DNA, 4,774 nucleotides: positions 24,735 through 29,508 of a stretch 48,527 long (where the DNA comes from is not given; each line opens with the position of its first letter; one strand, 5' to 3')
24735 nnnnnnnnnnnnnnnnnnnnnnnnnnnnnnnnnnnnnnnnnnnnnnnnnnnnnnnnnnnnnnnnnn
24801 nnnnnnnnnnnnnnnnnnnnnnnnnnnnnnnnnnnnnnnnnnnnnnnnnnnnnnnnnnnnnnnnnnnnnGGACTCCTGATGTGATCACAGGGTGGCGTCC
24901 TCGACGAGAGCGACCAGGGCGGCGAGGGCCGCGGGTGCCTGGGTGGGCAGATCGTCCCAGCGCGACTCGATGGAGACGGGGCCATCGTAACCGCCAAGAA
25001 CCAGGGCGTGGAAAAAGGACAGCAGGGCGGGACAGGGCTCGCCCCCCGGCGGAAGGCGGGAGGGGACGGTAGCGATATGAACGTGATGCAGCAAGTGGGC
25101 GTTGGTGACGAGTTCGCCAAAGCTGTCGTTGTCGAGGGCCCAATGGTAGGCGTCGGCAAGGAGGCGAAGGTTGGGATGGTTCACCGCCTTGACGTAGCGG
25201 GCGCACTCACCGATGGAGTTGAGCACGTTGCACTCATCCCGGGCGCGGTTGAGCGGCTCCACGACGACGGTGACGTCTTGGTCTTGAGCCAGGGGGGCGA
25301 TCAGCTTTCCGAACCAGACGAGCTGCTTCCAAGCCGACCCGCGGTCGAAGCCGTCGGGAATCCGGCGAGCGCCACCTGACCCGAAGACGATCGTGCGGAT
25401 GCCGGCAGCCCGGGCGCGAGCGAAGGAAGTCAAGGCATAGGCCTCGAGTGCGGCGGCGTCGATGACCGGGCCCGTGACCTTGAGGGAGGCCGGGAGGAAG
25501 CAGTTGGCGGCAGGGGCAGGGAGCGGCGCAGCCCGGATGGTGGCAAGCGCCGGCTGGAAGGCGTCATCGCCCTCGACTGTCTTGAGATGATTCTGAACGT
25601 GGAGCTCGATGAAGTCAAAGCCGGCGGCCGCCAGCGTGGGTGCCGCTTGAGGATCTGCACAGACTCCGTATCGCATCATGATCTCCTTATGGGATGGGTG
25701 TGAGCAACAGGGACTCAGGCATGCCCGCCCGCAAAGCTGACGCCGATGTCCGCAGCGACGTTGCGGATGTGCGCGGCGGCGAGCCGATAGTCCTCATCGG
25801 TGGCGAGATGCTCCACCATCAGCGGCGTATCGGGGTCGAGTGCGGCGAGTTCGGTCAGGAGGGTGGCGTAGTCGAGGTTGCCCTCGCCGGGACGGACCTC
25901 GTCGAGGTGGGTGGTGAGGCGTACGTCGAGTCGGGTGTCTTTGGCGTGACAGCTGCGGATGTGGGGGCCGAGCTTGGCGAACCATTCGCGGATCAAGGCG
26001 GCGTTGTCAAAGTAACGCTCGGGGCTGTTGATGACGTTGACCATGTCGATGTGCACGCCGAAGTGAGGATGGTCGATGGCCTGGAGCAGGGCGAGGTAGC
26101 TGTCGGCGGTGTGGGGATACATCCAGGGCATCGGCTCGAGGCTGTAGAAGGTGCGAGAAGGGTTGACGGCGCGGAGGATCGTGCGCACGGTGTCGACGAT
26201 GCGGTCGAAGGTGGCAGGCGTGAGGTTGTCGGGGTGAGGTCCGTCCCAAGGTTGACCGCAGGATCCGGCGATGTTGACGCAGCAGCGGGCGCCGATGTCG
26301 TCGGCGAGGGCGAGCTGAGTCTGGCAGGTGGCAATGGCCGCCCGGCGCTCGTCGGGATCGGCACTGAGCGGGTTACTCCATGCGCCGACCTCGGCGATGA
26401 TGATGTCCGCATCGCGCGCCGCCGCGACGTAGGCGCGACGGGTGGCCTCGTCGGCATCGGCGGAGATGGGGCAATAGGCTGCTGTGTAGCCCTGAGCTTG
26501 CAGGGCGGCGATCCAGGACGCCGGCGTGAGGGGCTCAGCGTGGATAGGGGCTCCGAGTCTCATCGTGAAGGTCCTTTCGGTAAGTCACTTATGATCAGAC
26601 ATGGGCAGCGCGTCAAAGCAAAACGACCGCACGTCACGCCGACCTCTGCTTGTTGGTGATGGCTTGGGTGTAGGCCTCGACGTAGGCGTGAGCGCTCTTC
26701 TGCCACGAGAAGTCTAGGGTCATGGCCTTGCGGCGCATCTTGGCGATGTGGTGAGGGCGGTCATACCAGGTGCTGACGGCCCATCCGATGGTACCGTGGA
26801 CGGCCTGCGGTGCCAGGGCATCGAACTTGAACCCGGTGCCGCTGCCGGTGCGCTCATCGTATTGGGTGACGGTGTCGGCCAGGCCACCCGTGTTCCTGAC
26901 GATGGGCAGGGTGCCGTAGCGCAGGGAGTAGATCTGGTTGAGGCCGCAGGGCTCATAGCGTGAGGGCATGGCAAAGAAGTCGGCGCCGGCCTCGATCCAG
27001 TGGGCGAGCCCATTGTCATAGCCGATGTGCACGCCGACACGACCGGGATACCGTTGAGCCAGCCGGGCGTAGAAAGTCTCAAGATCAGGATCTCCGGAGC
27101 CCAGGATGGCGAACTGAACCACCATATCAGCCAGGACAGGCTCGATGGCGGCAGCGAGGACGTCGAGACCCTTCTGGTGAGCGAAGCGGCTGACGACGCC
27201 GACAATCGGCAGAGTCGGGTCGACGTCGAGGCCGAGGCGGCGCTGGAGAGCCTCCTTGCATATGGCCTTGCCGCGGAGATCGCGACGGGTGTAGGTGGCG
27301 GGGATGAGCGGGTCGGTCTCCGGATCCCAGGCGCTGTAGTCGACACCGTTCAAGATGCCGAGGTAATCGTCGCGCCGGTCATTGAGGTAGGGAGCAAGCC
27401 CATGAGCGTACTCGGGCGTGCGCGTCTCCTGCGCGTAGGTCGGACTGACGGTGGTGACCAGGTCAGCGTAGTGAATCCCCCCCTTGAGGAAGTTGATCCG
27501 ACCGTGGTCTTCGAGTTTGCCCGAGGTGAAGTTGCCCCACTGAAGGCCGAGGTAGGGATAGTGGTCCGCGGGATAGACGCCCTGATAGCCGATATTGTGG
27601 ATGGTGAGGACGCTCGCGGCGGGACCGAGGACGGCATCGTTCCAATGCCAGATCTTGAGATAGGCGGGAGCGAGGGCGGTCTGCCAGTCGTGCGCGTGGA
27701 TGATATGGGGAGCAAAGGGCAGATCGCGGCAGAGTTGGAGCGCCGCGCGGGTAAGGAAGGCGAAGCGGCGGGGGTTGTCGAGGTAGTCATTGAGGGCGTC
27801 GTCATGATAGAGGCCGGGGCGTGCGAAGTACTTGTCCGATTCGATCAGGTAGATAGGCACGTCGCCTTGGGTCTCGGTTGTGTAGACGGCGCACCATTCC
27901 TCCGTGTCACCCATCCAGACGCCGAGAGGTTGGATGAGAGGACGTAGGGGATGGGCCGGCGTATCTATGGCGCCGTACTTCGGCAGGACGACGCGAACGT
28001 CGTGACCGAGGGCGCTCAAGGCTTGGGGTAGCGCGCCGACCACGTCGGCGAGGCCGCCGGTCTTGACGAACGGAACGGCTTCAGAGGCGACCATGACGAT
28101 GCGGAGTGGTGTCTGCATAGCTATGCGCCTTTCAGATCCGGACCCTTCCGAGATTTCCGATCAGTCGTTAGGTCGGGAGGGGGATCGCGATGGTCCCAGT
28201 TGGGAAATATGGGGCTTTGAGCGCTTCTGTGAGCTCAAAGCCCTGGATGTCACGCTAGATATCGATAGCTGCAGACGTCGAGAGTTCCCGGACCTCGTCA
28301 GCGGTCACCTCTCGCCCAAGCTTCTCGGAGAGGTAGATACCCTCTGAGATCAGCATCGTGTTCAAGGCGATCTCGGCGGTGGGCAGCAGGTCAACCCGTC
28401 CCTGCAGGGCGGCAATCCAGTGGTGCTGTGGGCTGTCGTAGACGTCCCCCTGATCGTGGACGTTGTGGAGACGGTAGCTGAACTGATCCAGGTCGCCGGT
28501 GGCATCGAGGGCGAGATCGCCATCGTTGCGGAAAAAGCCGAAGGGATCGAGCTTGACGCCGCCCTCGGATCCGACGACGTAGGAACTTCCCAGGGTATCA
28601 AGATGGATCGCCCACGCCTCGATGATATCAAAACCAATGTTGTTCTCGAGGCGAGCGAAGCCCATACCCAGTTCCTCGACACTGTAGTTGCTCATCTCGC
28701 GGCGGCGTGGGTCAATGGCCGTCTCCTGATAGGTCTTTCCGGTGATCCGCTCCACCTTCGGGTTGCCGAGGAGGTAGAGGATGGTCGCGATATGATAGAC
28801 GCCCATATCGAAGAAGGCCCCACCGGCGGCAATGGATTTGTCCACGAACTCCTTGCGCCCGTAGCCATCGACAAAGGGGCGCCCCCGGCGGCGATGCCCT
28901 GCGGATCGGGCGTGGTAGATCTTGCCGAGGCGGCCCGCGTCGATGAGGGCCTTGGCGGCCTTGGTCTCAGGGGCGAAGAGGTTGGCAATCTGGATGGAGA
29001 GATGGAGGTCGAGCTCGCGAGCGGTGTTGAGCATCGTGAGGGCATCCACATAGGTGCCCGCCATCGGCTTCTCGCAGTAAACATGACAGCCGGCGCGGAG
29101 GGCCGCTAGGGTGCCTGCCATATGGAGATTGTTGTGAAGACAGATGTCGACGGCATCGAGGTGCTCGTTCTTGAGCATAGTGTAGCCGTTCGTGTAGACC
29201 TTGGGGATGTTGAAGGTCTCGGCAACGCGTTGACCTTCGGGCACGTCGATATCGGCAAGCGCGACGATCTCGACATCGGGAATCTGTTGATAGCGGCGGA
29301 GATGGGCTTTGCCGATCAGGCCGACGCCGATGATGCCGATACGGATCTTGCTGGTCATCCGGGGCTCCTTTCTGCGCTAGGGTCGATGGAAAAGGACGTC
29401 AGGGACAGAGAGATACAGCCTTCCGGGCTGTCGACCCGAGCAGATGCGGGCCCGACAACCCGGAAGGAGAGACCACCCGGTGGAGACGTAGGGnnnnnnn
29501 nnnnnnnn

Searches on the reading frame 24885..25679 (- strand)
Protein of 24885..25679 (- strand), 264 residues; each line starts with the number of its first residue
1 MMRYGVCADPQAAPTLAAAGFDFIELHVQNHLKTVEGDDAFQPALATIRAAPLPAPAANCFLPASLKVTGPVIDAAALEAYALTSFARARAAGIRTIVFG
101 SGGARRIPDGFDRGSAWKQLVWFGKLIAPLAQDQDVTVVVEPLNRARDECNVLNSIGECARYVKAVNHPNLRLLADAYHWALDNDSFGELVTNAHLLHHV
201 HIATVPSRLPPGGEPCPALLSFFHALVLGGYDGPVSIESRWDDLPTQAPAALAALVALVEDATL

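Call 7: search_protein_families(library=pfam, proteins=[window:24885-25679:-])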
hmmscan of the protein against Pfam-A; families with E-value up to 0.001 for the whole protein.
window:24885-25679:- (264 aa): 1 family
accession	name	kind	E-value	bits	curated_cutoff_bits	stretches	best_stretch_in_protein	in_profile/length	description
PF01261.30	AP_endonuc_2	-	1.5e-25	90.8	31.1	1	16-253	4-244/249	Xylose isomerase-like TIM barrel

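Call 26: search_protein_families(library=ncbifam, proteins=[window:24885-25679:-], max_evalue=1e-10)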
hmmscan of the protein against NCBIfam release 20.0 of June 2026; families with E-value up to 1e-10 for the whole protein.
window:24885-25679:- (264 aa): 3 families
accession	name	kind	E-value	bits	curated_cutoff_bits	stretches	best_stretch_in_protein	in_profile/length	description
NF051856.1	PsicseEpim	equivalog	2.9e-13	50.3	300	1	112-214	121-222/287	D-psicose 3-epimerase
NF041099.2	keto_glucon_epim_IolO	equivalog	4.5e-13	49.1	300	1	125-239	135-246/269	5-keto-L-gluconate epimerase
TIGR03234.1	OH-pyruv-isom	equivalog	3e-12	46.4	353.45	1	107-239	108-240/254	hydroxypyruvate isomerase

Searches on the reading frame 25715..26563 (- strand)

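Call 59: search_protein_families(library=ncbifam, proteins=[window:25715-26563:-], max_evalue=1e-8)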
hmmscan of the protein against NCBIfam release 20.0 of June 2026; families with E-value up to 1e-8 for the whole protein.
window:25715-26563:- (282 aa): 1 family
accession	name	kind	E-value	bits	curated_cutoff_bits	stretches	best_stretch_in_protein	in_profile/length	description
NF009689.0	PRK13210.1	subfamily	4.4e-09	35.9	200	1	67-259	84-264/286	L-ribulose-5-phosphate 3-epimerase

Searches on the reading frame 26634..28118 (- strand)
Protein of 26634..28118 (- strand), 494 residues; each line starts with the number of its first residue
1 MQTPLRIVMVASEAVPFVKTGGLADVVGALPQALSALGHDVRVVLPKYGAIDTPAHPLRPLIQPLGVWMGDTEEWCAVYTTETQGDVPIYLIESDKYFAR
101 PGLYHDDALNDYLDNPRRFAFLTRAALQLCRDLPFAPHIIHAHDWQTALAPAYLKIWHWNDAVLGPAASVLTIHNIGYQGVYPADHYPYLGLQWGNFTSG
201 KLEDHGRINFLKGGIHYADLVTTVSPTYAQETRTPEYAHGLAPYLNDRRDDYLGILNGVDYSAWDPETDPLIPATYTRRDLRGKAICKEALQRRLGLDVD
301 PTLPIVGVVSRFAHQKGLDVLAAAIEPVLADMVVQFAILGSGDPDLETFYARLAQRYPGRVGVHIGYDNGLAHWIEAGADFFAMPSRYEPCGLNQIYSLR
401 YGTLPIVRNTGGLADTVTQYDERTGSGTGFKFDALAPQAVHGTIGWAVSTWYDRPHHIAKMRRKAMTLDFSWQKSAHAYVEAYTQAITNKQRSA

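Call 7: search_protein_families(library=pfam, proteins=[window:26634-28118:-])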
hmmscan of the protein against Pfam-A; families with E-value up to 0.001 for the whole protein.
window:26634-28118:- (494 aa): 5 families
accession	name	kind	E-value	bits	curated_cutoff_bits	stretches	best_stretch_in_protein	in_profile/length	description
PF08323.17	Glyco_transf_5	-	2.1e-84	283.4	22.7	1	6-246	1-238/239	Starch synthase catalytic domain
PF00534.26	Glycos_transf_1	-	1.2e-11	44.9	26.4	1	301-456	13-163/172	Glycosyl transferases group 1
PF13692.12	Glyco_trans_1_4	-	8.4e-10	39.5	27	1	304-420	2-118/142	Glycosyl transferases group 1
PF13439.12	Glyco_transf_4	-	4.1e-08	33.9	28.5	1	115-233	53-149/170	Glycosyltransferase Family 4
PF13579.12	Glyco_trans_4_4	-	3e-05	24.8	29.7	1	21-233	1-143/158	Glycosyl transferase 4-like domain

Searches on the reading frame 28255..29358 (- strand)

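Call 7: search_protein_families(library=pfam, proteins=[window:28255-29358:-])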
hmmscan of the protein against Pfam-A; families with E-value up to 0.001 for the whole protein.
window:28255-29358:- (367 aa): 3 families
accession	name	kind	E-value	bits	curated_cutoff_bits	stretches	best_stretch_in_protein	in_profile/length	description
PF01408.29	GFO_IDH_MocA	-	2.7e-27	96.3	24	1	5-121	1-117/120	Oxidoreductase family, NAD-binding Rossmann fold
PF22725.1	GFO_IDH_MocA_C3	-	4.7e-14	52.9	27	1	133-268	2-123/124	GFO/IDH/MocA C-terminal domain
PF02894.22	GFO_IDH_MocA_C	-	3e-09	37.4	22.9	1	136-351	1-216/218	Oxidoreductase family, C-terminal alpha/beta domain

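Call 26: search_protein_families(library=ncbifam, proteins=[window:28255-29358:-], max_evalue=1e-10)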
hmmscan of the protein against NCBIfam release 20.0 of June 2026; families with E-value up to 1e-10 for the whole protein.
window:28255-29358:- (367 aa): 7 families
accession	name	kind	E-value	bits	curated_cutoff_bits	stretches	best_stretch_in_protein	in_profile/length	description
NF040723.1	UDP-GlcNAcDh_Arch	equivalog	3e-30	105.8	450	1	5-205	1-184/302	UDP-N-acetylglucosamine 3-dehydrogenase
TIGR04380.1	myo_inos_iolG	equivalog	5e-28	97.9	355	1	4-206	1-193/330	inositol 2-dehydrogenase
NF052479.1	LevoglcsnDh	equivalog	1.1e-21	77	650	1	3-231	2-230/386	levoglucosan dehydrogenase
NF052679.1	InsChiInosDhIolG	equivalog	3.5e-17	62.5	540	1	5-146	3-147/343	bifunctional inositol 2-dehydrogenase/D-chiro-inositol 1-dehydrogenase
NF041392.1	XylDh_Gfo6_Halo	equivalog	6.2e-16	58.1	350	1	41-351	54-348/350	D-xylose 1-dehydrogenase Gfo6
NF008607.0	PRK11579.1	subfamily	4.2e-15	55.6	330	1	1-202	1-194/346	oxidoreductase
NF058561.1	BT_2158_fam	equivalog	8.2e-13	47.7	750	1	3-154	34-184/487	glycoside 3-dehydrogenase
